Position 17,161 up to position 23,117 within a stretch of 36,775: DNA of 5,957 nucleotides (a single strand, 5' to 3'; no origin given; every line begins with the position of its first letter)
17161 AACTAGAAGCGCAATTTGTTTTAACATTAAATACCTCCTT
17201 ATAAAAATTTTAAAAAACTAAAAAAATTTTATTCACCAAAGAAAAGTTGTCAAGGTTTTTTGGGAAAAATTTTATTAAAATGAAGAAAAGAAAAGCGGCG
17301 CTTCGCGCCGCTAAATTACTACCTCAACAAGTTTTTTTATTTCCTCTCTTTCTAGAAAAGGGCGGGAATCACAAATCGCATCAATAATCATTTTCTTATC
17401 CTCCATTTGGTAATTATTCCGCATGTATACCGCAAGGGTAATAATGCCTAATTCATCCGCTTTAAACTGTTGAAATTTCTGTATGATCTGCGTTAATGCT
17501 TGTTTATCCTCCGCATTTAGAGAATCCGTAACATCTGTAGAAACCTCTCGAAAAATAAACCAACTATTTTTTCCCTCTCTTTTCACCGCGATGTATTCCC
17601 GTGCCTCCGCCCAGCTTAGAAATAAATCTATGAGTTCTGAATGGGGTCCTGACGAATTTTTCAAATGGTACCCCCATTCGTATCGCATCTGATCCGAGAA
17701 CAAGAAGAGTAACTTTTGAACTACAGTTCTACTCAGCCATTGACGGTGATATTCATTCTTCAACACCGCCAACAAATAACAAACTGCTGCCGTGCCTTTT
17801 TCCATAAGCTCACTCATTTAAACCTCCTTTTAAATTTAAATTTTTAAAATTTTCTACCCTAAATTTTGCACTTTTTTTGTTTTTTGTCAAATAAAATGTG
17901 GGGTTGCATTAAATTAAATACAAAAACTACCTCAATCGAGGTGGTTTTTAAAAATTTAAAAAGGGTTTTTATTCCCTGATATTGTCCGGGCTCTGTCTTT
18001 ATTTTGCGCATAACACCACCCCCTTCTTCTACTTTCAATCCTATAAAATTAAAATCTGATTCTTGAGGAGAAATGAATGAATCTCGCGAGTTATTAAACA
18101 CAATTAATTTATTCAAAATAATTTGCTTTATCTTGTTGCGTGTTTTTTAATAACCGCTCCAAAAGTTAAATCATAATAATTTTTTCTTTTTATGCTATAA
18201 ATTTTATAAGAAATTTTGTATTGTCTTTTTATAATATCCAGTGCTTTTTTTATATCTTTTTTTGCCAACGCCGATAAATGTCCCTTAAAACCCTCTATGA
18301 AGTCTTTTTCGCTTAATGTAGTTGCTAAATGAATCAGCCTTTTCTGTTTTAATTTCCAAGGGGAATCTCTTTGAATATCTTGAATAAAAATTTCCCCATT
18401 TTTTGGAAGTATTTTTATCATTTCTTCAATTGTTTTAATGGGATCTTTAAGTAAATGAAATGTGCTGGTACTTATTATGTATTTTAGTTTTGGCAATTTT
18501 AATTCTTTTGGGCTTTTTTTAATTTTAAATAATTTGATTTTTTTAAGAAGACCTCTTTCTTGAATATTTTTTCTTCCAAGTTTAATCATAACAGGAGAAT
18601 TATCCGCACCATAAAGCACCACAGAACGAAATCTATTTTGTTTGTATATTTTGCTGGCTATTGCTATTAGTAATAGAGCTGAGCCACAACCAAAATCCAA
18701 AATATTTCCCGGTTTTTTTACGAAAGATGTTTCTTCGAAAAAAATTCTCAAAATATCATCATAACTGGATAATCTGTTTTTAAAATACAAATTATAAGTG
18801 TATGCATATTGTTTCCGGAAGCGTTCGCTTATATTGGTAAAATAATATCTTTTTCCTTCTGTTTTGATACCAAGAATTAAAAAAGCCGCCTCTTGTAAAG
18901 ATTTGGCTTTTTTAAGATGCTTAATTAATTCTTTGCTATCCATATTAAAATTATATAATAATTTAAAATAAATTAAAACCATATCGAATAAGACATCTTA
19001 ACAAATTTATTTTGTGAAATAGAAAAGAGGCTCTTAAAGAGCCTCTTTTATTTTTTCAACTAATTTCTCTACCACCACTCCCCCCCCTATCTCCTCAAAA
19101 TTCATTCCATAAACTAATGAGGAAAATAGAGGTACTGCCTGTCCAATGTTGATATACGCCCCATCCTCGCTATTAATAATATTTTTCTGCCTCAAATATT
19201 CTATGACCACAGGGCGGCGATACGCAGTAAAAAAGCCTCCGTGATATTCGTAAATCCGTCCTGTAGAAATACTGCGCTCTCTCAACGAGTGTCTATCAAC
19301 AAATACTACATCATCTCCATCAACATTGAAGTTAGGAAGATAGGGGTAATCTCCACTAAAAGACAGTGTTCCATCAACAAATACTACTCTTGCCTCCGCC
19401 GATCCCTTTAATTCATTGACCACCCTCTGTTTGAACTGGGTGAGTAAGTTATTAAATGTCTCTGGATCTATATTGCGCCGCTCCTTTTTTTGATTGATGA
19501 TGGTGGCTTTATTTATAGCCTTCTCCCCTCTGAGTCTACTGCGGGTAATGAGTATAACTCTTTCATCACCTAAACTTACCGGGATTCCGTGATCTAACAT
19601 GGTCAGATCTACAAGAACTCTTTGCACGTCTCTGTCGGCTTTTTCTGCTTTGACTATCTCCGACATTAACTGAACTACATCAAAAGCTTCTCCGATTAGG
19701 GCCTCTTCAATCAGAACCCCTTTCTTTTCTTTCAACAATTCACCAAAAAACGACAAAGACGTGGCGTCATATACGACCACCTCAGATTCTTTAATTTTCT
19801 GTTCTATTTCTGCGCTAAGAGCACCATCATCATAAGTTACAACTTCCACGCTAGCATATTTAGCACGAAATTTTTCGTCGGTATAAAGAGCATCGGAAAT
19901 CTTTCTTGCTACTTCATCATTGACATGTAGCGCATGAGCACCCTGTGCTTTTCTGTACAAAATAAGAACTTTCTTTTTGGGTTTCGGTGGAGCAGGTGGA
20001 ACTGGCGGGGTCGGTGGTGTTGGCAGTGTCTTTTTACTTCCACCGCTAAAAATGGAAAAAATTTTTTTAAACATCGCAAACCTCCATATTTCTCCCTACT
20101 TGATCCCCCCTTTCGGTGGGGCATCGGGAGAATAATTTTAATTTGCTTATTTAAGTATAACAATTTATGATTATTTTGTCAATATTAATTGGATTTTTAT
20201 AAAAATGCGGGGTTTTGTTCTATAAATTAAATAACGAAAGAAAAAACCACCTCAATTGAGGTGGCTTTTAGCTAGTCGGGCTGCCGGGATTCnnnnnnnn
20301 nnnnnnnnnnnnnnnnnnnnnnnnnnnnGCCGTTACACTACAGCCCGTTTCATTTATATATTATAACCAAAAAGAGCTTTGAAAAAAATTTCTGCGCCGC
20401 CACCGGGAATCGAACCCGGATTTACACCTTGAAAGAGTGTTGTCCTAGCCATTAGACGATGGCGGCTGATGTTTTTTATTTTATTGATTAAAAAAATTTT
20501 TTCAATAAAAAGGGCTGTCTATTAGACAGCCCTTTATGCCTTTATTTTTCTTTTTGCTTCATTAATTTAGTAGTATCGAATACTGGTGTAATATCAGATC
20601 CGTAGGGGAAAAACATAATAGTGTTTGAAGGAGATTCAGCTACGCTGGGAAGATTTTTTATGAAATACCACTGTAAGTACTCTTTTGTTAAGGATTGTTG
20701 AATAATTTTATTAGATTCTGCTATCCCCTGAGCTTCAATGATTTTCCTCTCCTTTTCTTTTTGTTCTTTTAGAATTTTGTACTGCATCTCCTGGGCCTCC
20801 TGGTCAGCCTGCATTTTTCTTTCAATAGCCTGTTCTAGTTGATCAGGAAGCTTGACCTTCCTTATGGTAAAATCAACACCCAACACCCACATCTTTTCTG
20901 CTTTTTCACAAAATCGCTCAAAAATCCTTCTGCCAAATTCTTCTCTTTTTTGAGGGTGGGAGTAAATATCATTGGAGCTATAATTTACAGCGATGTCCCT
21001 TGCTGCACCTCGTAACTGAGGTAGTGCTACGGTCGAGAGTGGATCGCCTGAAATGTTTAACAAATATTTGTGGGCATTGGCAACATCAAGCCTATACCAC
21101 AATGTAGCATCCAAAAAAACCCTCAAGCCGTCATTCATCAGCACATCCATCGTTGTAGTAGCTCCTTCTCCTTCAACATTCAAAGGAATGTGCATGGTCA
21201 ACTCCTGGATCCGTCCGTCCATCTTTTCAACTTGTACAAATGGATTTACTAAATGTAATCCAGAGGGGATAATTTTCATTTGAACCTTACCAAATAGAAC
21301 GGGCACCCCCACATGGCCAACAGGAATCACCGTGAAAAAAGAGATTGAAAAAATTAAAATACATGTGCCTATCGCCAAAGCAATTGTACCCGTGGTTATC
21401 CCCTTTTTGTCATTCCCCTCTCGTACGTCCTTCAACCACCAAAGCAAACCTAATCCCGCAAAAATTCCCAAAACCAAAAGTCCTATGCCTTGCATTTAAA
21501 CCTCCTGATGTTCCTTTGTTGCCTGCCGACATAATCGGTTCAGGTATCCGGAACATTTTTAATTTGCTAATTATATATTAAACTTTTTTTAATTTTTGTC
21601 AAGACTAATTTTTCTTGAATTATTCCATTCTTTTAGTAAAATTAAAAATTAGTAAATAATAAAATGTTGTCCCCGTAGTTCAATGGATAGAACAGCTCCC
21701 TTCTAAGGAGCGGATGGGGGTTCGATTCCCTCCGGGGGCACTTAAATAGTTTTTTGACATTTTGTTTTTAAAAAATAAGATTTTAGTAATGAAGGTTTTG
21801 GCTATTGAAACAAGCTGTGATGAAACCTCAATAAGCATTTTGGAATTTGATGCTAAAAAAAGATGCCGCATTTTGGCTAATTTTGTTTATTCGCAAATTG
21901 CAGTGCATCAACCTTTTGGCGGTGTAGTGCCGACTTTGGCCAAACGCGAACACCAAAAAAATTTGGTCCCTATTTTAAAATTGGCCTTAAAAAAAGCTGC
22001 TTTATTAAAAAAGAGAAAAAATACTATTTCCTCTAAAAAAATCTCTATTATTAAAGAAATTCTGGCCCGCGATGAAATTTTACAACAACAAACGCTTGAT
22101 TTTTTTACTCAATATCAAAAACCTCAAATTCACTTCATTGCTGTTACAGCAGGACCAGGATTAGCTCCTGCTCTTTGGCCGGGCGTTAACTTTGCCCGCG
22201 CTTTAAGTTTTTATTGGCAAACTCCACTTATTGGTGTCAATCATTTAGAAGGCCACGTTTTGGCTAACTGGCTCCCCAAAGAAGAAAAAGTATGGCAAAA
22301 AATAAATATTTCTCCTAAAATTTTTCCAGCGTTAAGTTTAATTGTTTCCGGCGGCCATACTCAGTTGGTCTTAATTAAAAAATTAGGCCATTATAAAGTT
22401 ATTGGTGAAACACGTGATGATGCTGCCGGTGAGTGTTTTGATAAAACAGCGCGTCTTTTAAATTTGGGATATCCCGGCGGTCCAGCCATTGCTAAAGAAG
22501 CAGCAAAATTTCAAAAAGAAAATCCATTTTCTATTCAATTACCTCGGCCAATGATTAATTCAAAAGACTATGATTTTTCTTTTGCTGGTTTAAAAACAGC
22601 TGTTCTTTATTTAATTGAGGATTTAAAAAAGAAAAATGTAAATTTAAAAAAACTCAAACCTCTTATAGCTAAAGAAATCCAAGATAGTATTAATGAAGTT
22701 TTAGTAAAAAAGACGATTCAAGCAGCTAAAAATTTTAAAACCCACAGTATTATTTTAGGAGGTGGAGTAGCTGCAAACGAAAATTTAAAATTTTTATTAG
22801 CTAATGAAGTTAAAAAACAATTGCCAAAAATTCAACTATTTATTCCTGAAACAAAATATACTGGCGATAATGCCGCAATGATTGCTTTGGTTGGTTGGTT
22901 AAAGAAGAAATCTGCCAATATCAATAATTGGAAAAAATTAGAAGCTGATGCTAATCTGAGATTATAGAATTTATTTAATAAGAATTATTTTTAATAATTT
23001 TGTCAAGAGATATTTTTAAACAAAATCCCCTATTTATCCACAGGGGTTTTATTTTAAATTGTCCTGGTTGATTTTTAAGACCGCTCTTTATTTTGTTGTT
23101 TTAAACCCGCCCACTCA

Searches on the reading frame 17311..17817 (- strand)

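Call 11: search_protein_families(library=pfam, proteins=[window:17311-17817:-])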
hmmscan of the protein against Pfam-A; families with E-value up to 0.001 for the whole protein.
window:17311-17817:- (168 aa): 0 families

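Call 60: search_protein_families(library=pfam, max_evalue=1, proteins=[window:17311-17817:-])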
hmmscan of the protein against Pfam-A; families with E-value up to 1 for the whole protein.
window:17311-17817:- (168 aa): 2 families
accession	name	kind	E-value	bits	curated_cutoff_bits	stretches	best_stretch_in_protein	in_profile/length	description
PF19661.4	DUF6164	-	0.0071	16.8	27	1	96-163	11-78/116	Family of unknown function (DUF6164)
PF13274.11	SocA_Panacea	-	0.0096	17.3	25.7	1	55-124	29-103/113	Antitoxin SocA-like, Panacea domain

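Call 63: search_protein_families(library=ncbifam, max_evalue=0.01, proteins=[window:17311-17817:-])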
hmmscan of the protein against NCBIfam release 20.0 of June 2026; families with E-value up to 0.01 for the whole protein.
window:17311-17817:- (168 aa): 0 families

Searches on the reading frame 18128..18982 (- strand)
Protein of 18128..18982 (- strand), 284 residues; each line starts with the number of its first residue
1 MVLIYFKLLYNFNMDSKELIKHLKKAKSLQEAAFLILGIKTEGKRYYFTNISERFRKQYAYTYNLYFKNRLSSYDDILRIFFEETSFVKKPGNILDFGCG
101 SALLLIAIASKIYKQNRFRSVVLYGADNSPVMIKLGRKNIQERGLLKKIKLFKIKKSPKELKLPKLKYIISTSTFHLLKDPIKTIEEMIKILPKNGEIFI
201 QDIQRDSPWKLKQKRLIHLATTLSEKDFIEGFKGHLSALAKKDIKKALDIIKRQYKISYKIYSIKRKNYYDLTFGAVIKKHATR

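Call 11: search_protein_families(library=pfam, proteins=[window:18128-18982:-])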
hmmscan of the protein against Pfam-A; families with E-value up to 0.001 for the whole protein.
window:18128-18982:- (284 aa): 7 families
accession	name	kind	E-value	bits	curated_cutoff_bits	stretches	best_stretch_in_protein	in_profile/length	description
PF13847.12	Methyltransf_31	-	9e-14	51.8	27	1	92-214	5-116/145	Methyltransferase domain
PF13489.12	Methyltransf_23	-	1.3e-11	45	27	1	84-214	19-126/164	Methyltransferase domain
PF08242.18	Methyltransf_12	-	1.8e-08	35.4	30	1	95-197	1-97/98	Methyltransferase domain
PF13649.12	Methyltransf_25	-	5.1e-08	33.9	27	1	94-196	1-97/97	Methyltransferase domain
PF08241.18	Methyltransf_11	-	3.2e-07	31.3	21.2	1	95-200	1-95/95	Methyltransferase domain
PF01209.24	Ubie_methyltran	-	2.5e-06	27.5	20.1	1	77-203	34-154/233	ubiE/COQ5 methyltransferase family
PF06325.19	PrmA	-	6.9e-05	22.9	22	1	87-194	158-251/296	Ribosomal protein L11 methyltransferase (PrmA)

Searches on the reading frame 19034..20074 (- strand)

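Call 11: search_protein_families(library=pfam, proteins=[window:19034-20074:-])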
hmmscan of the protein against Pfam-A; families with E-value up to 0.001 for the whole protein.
window:19034-20074:- (346 aa): 0 families

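Call 60: search_protein_families(library=pfam, max_evalue=1, proteins=[window:19034-20074:-])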
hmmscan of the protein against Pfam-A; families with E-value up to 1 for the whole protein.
window:19034-20074:- (346 aa): 2 families
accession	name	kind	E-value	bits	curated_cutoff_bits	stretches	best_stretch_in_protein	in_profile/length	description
PF19063.5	DUF5759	-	0.087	13.1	25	1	188-221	2-35/71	Family of unknown function (DUF5759)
PF13793.12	Pribosyltran_N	-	0.16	12.3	25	1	50-106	7-57/117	N-terminal domain of ribose phosphate pyrophosphokinase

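Call 63: search_protein_families(library=ncbifam, max_evalue=0.01, proteins=[window:19034-20074:-])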
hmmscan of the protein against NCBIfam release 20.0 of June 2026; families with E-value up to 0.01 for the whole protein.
window:19034-20074:- (346 aa): 0 families

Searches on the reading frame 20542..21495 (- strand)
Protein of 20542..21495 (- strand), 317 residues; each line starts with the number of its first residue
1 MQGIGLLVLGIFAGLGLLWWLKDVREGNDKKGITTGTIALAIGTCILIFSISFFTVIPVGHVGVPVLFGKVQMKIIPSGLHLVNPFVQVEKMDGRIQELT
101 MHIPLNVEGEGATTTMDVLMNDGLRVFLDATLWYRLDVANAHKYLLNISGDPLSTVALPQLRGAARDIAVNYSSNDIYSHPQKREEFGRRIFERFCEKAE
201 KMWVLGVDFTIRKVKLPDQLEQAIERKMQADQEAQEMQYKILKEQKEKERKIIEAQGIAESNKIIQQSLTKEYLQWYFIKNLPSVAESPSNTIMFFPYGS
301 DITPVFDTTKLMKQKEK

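Call 7: search_protein_families(library=pfam, proteins=[window:20542-21495:-])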
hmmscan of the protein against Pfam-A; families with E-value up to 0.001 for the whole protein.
window:20542-21495:- (317 aa): 1 family
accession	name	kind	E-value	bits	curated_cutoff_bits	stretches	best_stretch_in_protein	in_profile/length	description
PF01145.31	Band_7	-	3.2e-26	92.9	23.6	1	56-246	2-174/176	SPFH domain / Band 7 family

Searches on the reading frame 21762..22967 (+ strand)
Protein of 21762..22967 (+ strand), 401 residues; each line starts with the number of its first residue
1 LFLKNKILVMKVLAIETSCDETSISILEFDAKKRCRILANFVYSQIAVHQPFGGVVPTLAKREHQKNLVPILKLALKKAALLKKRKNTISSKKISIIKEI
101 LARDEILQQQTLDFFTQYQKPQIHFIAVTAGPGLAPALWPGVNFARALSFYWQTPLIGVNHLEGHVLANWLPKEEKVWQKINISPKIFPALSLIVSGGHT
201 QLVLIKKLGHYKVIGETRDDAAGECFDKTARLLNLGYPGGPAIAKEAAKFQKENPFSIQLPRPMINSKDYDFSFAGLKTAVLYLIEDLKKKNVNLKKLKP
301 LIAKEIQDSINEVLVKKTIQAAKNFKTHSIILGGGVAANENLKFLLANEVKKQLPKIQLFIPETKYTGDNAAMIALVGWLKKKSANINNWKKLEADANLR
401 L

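Call 7: search_protein_families(library=pfam, proteins=[window:21762-22967:+])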
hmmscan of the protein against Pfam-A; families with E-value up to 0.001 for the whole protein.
window:21762-22967:+ (401 aa): 2 families
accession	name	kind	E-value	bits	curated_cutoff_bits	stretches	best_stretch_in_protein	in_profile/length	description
PF00814.31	TsaD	-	2.3e-75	254.2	24.8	2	119-375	47-263/264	tRNA N6-adenosine threonylcarbamoyltransferase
PF22521.2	HypF_C_2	-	2.2e-05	24.8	27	1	222-353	96-220/241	Carbamoyltransferase, Kae1-like Domain, second subdomain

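Call 17: find_encoding_contigs(protein=window:21762-22967:+, flank=10000, max_places=6)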
Protein window:21762-22967:+ (401 aa): no gene with exactly this product is on record in the collection.
